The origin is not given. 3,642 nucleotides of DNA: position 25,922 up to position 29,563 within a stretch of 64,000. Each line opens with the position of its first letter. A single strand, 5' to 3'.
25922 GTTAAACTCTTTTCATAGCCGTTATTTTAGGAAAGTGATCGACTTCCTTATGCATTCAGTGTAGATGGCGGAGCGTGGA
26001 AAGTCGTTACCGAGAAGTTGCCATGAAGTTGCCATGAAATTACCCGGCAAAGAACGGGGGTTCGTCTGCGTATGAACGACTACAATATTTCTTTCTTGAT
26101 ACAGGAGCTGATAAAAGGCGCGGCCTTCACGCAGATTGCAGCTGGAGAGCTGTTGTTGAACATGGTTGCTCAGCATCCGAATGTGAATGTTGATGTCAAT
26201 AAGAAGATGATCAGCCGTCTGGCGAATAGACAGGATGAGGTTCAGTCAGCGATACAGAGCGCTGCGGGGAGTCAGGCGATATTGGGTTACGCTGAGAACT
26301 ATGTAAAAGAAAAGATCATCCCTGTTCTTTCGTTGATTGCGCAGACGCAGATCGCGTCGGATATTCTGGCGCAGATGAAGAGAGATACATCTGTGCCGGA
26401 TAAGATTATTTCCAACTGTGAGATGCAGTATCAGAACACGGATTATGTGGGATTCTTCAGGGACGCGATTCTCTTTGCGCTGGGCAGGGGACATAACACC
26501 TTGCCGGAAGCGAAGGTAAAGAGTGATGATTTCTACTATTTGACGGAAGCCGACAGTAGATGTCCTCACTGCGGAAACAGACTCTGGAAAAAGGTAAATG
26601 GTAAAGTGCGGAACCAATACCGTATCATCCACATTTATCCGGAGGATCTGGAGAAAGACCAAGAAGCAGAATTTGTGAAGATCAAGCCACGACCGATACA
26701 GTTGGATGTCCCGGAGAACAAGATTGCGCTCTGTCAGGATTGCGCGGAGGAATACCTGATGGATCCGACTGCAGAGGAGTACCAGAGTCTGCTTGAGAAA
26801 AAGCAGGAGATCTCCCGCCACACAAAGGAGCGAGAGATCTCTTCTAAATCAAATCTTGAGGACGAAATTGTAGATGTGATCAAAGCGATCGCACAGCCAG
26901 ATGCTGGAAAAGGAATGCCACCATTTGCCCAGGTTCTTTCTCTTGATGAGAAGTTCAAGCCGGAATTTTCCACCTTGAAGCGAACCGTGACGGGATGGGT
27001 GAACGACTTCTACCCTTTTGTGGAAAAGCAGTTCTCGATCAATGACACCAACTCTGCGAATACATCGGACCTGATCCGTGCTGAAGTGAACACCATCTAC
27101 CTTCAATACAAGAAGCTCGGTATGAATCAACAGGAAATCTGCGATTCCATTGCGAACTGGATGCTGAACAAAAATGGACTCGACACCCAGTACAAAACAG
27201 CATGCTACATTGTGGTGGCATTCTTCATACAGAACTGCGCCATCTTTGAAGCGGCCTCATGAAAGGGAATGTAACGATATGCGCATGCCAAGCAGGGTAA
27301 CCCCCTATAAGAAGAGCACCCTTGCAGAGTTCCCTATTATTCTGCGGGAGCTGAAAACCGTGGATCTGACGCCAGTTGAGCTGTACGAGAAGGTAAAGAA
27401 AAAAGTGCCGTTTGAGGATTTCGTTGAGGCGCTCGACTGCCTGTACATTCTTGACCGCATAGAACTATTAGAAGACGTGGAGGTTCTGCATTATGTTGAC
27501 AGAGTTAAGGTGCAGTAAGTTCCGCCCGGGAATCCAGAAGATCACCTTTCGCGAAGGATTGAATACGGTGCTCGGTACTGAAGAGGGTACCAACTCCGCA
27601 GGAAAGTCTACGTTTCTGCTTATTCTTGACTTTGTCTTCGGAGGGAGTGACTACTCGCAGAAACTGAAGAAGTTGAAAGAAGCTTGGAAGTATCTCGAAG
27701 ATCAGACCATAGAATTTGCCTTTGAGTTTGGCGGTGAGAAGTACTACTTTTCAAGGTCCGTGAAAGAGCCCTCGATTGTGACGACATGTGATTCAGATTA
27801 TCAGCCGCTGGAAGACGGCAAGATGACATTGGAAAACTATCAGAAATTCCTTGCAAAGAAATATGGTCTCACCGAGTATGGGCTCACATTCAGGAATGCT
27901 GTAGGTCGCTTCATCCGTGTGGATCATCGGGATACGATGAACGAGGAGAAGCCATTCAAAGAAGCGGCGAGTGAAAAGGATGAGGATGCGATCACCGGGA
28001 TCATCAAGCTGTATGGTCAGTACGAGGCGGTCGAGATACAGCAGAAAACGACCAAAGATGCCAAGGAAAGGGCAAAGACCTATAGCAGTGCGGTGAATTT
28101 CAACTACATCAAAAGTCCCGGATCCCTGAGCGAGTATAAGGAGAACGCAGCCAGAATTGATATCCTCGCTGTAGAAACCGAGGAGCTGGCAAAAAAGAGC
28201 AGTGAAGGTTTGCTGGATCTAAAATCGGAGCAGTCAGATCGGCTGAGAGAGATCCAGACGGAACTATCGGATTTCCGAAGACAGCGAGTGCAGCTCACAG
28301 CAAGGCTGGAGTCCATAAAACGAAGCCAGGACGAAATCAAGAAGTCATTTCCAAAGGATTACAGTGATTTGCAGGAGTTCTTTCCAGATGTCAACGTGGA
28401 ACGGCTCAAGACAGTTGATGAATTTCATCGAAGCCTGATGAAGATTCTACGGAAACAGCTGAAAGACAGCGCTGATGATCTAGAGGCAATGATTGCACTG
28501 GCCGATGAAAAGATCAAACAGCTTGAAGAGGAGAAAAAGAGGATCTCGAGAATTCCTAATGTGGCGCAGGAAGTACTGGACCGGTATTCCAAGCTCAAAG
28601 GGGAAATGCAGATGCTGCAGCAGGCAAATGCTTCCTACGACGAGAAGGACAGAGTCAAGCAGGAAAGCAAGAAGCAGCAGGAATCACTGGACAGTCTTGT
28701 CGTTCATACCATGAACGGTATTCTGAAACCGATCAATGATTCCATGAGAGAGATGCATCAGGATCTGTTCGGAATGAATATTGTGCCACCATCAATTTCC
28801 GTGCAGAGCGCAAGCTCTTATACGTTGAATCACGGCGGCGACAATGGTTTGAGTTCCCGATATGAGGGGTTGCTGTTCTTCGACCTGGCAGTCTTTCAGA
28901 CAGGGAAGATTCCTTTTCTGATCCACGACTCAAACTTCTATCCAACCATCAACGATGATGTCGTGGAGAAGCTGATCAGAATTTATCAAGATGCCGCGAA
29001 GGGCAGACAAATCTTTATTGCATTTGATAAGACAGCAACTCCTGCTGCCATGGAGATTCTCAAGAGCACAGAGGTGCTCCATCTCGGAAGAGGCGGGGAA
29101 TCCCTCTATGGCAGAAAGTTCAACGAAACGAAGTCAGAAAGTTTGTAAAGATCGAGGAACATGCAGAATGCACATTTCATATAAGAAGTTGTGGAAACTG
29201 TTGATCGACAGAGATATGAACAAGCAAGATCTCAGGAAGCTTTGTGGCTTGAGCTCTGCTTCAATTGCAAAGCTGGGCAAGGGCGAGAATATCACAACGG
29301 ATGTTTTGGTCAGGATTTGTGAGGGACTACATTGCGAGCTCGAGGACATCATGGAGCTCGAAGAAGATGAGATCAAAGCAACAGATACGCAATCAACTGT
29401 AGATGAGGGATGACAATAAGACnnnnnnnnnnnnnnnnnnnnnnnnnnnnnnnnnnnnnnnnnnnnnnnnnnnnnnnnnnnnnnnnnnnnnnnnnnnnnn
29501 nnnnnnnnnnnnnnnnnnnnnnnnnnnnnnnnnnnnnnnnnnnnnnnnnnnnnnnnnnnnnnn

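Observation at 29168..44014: Helicase-methylase-ATPase defence operon with a second, apparently catalytically dead DUF1156 subunit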

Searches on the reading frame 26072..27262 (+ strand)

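Call 3: search_protein_families(library=pfam, proteins=[window:26072-27262:+], max_evalue=0.01)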
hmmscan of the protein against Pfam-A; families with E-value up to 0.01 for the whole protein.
window:26072-27262:+ (396 aa): 2 families
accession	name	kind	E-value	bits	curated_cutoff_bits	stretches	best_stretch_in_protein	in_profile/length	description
PF20277.3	CTD11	-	2.3e-22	80.5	27.7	1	257-392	5-138/138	C-terminal domain 11 of the ABC-three component (ABC-3C) systems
PF20275.3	CTD10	-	1.9e-05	25.6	28.1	1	265-393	2-134/134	C-terminal domain 10 of the ABC-three component (ABC-3C) systems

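Call 4: search_protein_families(library=padloc, proteins=[window:26072-27262:+], max_evalue=0.001)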
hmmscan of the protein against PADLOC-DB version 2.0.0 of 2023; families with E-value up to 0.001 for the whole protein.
window:26072-27262:+ (396 aa): 1 family
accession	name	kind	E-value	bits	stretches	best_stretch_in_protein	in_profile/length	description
PDLC04772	PDC-M68A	-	3.4e-05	22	1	165-394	24-252/253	-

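Call 5: search_protein_families(library=ncbifam, proteins=[window:26072-27262:+], max_evalue=0.001)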
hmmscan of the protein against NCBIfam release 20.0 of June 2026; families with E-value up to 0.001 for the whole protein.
window:26072-27262:+ (396 aa): 0 families

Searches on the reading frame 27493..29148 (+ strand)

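Call 3: search_protein_families(library=pfam, proteins=[window:27493-29148:+], max_evalue=0.01)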
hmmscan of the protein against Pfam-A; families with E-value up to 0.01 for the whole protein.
window:27493-29148:+ (551 aa): 1 family
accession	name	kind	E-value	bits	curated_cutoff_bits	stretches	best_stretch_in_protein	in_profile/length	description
PF10088.15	DUF2326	-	3.4e-11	43.4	28.7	1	433-520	11-109/141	Uncharacterised protein conserved in bacteria (DUF2326)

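Call 4: search_protein_families(library=padloc, proteins=[window:27493-29148:+], max_evalue=0.001)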
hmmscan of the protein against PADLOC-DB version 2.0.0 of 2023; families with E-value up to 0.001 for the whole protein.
window:27493-29148:+ (551 aa): 3 families
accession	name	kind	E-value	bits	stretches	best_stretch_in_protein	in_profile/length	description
PDLC04774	PDC-M68B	-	8.2e-18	62.3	1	11-483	9-513/581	-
PDLC03859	LmuB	-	4.1e-11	40.8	1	16-468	18-525/611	-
PDLC03863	LmuB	-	2.3e-10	37.8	1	13-401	14-409/610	-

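Call 5: search_protein_families(library=ncbifam, proteins=[window:27493-29148:+], max_evalue=0.001)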
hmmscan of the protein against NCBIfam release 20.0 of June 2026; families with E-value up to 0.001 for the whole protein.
window:27493-29148:+ (551 aa): 3 families
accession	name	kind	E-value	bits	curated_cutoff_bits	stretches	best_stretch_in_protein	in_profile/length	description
NF045780.1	TrlF_fam_ATP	equivalog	4.3e-08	32.3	350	1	15-402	303-677/944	TrlF family AAA-like ATPase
NF003034.1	PRK03918.1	equivalog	6.7e-08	31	700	1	15-396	17-386/878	DNA double-strand break repair ATPase Rad50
NF045487.1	ASRP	equivalog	7e-05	21.6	300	0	16-296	9-237/593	archaea-specific SMC-related protein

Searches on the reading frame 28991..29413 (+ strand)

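Call 3: search_protein_families(library=pfam, proteins=[window:28991-29413:+], max_evalue=0.01)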
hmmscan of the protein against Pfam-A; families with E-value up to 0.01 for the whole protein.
window:28991-29413:+ (140 aa): 2 families
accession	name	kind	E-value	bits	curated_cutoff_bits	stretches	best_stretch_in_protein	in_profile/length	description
PF13443.12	HTH_26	-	5.3e-17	62.3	22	1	66-126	1-63/63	Cro/C1-type HTH DNA-binding domain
PF01381.28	HTH_3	-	0.0043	17.5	23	1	71-119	5-54/55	Helix-turn-helix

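Call 4: search_protein_families(library=padloc, proteins=[window:28991-29413:+], max_evalue=0.001)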
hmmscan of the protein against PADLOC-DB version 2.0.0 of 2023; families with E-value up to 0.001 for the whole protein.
window:28991-29413:+ (140 aa): 0 families

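Call 5: search_protein_families(library=ncbifam, proteins=[window:28991-29413:+], max_evalue=0.001)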
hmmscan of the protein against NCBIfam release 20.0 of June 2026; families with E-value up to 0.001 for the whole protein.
window:28991-29413:+ (140 aa): 2 families
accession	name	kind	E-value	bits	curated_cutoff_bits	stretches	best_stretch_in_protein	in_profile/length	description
NF000090.1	trans_reg_VanU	equivalog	2.6e-22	78.8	150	1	60-123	1-64/75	glycopeptide resistance transcriptional regulator VanU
NF006015.0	PRK08154.1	subfamily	0.00025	20.3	204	1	69-126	37-95/314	anaerobic benzoate catabolism transcriptional regulator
